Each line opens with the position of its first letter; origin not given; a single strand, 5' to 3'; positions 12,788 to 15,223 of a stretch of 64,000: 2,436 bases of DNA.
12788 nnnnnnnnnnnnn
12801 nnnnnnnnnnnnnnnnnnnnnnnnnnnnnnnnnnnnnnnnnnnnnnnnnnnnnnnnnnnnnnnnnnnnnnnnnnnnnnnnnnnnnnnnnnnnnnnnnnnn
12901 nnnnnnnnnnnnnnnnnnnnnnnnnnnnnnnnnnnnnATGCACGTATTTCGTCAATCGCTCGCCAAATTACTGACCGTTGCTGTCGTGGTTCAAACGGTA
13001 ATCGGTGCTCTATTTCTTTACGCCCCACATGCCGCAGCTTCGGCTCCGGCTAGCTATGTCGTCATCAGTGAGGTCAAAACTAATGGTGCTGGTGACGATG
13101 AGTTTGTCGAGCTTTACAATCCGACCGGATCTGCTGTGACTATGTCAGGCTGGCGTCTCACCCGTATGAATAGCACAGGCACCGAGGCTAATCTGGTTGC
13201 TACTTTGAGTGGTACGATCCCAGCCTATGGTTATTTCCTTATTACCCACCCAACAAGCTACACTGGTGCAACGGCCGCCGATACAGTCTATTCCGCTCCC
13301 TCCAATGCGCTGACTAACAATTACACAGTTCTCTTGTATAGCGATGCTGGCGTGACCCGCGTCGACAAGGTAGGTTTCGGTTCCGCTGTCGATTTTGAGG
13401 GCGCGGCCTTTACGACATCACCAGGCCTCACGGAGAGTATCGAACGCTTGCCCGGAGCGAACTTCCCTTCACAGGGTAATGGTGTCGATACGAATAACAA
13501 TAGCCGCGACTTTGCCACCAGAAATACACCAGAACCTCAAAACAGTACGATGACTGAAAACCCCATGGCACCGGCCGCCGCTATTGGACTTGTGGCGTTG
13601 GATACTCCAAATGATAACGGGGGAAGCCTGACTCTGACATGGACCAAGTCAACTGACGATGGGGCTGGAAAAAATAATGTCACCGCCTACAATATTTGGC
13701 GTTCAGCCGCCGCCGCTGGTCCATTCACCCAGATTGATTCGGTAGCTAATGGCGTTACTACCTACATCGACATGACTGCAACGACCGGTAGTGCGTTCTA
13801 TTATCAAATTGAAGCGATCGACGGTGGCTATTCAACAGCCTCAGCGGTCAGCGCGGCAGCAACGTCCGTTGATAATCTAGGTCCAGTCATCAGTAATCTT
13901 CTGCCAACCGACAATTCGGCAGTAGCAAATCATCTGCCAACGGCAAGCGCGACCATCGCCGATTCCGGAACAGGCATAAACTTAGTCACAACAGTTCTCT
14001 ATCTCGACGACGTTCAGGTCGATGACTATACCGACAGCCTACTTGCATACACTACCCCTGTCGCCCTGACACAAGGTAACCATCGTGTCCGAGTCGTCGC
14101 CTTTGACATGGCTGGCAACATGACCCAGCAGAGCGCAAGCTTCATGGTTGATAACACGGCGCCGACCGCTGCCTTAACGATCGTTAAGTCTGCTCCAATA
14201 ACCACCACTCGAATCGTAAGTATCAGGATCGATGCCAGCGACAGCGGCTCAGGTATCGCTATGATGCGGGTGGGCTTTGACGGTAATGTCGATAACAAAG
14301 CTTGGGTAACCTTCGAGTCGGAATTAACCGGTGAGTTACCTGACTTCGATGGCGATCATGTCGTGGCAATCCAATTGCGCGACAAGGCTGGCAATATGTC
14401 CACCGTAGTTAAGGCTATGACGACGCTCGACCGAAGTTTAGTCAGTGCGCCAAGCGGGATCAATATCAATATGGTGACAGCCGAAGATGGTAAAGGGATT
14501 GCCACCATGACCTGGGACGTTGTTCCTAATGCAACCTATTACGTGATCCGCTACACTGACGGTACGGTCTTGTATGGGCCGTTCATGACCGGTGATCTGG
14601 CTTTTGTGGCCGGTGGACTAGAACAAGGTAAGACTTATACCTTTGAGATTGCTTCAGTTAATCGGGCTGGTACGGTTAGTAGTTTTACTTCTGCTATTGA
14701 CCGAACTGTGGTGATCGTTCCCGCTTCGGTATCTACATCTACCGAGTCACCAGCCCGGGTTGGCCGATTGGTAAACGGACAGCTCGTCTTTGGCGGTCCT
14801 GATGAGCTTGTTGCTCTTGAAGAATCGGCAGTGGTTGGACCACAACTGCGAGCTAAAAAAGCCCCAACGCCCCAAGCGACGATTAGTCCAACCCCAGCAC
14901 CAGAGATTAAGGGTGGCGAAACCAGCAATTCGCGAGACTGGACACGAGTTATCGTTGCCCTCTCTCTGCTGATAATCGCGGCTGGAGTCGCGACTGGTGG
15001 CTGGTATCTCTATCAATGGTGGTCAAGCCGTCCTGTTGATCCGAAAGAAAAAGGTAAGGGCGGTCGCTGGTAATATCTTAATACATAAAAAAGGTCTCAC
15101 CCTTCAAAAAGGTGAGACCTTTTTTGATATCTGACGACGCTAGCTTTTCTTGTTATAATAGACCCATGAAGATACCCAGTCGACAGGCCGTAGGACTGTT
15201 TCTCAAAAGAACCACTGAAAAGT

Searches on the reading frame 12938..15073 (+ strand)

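Call 8: search_protein_families(library=pfam, proteins=[window:12938-15073:+], max_evalue=0.001)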
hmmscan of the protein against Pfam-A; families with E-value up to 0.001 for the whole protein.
window:12938-15073:+ (711 aa): 4 families
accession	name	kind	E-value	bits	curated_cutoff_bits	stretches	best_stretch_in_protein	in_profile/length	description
PF00932.25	LTD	-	9.2e-16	58.6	34.3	1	35-148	2-108/109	Lamin Tail Domain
PF19077.6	Big_13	-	2.2e-05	25.3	27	1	361-406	56-102/102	Bacterial Ig-like domain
PF00041.27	fn3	-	6.1e-05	23.6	25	0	515-579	10-74/84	Fibronectin type III domain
PF12245.14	Big_3_2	-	0.00024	21.7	23.3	0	372-406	88-122/122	Bacterial Ig-like domain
